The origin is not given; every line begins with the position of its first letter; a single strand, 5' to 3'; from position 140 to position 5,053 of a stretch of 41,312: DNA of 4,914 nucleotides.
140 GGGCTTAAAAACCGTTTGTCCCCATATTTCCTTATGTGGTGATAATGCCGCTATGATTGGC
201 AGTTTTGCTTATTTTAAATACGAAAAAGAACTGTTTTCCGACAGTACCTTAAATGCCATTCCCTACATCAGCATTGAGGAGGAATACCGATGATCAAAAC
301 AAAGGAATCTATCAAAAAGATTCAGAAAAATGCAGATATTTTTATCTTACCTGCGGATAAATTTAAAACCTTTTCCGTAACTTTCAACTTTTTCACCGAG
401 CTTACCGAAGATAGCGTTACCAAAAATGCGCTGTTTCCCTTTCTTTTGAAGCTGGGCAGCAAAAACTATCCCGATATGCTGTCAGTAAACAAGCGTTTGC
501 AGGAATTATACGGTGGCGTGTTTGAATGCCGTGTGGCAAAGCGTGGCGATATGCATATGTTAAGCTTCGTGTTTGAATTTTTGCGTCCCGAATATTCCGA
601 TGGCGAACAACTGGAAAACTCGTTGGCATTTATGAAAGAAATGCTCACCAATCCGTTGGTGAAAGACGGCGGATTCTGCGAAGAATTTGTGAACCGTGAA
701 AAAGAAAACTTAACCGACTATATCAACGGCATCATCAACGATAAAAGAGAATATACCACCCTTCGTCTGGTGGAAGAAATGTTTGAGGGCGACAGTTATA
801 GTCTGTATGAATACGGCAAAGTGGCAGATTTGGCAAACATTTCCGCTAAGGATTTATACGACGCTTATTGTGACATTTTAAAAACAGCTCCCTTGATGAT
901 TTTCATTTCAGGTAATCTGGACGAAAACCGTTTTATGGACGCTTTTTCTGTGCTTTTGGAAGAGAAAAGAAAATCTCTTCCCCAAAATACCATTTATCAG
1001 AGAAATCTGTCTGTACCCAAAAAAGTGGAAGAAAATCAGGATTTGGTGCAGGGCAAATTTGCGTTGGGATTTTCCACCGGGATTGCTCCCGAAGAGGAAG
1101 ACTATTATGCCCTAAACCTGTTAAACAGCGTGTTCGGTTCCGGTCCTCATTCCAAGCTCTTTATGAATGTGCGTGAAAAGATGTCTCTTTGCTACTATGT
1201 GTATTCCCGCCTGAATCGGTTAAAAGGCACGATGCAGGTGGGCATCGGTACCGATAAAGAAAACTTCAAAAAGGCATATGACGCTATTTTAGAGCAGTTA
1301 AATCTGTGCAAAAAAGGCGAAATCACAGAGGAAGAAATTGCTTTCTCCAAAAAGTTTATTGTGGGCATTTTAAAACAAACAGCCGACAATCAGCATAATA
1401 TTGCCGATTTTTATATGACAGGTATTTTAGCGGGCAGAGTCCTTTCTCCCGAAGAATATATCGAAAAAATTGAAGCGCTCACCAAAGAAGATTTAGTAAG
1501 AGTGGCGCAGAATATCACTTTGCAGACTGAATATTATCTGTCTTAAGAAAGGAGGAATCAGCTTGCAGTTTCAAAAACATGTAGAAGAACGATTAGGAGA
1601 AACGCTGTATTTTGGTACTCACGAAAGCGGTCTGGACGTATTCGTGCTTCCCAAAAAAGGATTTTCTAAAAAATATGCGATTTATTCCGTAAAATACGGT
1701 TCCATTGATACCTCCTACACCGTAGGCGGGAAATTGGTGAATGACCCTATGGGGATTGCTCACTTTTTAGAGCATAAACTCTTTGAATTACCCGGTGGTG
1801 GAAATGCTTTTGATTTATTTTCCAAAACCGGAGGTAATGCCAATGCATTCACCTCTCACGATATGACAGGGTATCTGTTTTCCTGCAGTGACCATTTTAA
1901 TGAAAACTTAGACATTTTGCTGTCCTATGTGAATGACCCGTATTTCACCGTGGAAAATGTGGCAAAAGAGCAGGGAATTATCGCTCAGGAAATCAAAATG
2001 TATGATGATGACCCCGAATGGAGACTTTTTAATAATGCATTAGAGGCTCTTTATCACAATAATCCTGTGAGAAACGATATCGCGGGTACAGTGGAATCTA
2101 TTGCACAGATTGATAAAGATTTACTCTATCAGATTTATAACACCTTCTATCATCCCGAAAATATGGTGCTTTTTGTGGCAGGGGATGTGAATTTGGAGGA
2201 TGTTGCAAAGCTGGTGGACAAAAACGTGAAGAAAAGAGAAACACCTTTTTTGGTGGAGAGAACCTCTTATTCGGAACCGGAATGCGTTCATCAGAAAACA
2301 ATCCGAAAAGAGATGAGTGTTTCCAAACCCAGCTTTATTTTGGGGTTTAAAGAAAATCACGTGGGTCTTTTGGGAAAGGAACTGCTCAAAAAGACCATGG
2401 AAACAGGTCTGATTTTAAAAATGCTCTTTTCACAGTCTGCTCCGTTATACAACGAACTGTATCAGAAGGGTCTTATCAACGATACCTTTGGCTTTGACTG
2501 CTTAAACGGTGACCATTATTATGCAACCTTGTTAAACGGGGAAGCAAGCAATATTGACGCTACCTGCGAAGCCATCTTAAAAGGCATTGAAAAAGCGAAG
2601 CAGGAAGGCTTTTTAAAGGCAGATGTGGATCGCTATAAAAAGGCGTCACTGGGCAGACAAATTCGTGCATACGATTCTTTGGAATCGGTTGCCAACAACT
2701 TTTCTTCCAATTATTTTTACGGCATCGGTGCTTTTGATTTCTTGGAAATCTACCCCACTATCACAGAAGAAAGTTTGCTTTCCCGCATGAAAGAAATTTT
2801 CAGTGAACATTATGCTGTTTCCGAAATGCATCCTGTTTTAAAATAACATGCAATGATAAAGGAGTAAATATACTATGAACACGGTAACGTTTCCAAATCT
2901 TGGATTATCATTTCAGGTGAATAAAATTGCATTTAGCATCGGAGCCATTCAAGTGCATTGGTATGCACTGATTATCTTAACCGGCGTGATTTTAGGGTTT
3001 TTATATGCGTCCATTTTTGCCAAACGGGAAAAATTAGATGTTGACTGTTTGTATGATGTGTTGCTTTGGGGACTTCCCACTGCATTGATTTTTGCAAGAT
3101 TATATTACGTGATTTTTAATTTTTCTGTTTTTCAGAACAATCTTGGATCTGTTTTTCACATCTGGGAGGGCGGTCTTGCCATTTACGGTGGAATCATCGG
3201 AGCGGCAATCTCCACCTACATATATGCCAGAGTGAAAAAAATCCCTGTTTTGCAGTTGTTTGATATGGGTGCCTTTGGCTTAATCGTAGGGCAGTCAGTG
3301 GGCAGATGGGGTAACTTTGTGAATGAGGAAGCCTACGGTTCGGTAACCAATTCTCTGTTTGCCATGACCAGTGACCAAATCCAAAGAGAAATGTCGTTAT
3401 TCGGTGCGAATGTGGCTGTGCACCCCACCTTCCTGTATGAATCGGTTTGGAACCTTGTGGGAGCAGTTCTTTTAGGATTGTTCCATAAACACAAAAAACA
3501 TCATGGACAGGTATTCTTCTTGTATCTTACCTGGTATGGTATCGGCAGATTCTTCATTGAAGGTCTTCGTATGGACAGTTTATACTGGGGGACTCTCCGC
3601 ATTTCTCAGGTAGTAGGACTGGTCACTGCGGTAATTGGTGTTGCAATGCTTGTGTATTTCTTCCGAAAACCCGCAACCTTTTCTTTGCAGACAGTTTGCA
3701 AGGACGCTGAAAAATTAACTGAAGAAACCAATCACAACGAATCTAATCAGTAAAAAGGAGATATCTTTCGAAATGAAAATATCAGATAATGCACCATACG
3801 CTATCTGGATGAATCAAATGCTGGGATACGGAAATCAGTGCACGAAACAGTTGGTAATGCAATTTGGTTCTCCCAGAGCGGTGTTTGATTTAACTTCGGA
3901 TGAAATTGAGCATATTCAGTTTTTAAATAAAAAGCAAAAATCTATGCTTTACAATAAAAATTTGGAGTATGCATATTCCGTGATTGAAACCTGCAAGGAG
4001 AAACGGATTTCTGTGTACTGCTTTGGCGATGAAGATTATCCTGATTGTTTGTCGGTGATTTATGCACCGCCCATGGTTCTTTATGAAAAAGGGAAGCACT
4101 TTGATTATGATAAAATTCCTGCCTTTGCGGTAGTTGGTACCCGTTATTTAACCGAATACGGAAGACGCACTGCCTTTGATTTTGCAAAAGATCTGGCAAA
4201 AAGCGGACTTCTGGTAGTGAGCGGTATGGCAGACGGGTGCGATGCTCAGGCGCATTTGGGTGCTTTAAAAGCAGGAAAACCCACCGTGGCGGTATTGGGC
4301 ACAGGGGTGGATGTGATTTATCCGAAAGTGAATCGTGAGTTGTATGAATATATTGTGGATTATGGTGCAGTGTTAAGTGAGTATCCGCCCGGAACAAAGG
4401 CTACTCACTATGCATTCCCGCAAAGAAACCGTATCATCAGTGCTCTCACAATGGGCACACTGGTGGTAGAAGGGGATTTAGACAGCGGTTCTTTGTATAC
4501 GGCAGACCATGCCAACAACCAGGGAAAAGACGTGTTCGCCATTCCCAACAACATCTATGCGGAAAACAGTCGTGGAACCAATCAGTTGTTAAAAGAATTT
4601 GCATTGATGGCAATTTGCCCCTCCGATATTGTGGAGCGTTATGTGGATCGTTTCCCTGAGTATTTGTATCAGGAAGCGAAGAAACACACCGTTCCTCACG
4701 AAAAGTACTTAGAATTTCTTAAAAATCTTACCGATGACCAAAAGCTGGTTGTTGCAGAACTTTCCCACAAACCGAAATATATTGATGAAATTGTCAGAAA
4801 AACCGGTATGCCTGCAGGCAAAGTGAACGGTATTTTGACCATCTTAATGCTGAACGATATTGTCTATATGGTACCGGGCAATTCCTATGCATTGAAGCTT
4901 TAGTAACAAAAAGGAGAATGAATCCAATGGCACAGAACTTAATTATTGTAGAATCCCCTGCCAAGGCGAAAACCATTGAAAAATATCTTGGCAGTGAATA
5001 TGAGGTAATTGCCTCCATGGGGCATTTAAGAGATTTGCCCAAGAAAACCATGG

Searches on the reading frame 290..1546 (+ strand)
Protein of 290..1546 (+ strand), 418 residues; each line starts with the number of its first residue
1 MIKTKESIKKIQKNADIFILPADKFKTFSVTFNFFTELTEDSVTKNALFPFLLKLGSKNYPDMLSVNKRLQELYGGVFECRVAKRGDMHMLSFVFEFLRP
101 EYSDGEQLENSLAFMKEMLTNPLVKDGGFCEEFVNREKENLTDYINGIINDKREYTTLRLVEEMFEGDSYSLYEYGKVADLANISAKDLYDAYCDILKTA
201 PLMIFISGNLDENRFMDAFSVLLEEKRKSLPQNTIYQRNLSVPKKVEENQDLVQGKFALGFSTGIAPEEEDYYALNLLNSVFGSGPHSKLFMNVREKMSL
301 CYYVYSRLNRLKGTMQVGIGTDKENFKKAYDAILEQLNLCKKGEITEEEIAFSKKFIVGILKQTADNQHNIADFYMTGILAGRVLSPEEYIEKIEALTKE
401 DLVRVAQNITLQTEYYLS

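Call 55: search_protein_families(library=pfam, proteins=[window:290-1546:+], max_evalue=0.00001)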
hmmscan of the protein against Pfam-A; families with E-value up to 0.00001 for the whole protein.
window:290-1546:+ (418 aa): 1 family
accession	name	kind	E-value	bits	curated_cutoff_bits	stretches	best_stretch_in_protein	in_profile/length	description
PF05193.26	Peptidase_M16_C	-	7.5e-24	85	23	1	183-353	1-177/181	Peptidase M16 inactive domain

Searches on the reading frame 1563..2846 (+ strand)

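Call 55: search_protein_families(library=pfam, proteins=[window:1563-2846:+], max_evalue=0.00001)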
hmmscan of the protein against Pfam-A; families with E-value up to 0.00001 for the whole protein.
window:1563-2846:+ (427 aa): 2 families
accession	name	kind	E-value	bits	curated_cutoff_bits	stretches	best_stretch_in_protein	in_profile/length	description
PF05193.26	Peptidase_M16_C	-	9.3e-21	74.9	23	1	183-361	2-180/181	Peptidase M16 inactive domain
PF00675.25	Peptidase_M16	-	1.1e-16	61.5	22.3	1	63-176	31-148/149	Insulinase (Peptidase family M16)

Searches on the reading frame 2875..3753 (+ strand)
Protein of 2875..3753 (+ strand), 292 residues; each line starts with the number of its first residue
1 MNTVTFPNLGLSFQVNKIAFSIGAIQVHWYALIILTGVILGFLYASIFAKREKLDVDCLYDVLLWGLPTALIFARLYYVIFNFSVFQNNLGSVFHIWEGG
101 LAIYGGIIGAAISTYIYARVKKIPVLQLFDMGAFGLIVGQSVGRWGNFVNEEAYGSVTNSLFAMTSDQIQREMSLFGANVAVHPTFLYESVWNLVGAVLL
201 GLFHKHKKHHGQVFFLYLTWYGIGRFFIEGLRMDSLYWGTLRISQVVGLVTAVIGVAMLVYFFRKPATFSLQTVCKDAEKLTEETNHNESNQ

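Call 55: search_protein_families(library=pfam, proteins=[window:2875-3753:+], max_evalue=0.00001)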
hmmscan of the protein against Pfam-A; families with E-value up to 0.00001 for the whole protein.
window:2875-3753:+ (292 aa): 1 family
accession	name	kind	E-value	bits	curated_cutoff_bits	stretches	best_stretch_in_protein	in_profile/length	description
PF01790.23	LGT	-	7e-75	251.9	24.9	1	18-261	2-240/240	Prolipoprotein diacylglyceryl transferase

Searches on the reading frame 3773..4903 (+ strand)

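Call 55: search_protein_families(library=pfam, proteins=[window:3773-4903:+], max_evalue=0.00001)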
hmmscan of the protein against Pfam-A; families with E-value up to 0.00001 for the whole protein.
window:3773-4903:+ (376 aa): 2 families
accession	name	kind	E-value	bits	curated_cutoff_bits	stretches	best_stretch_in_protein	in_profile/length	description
PF02481.21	DNA_processg_A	-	5.2e-69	232.1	29.6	1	74-277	2-207/212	DNA recombination-mediator protein A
PF17782.7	DprA_WH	-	2.9e-08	34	22.9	1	318-370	9-61/61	DprA winged helix domain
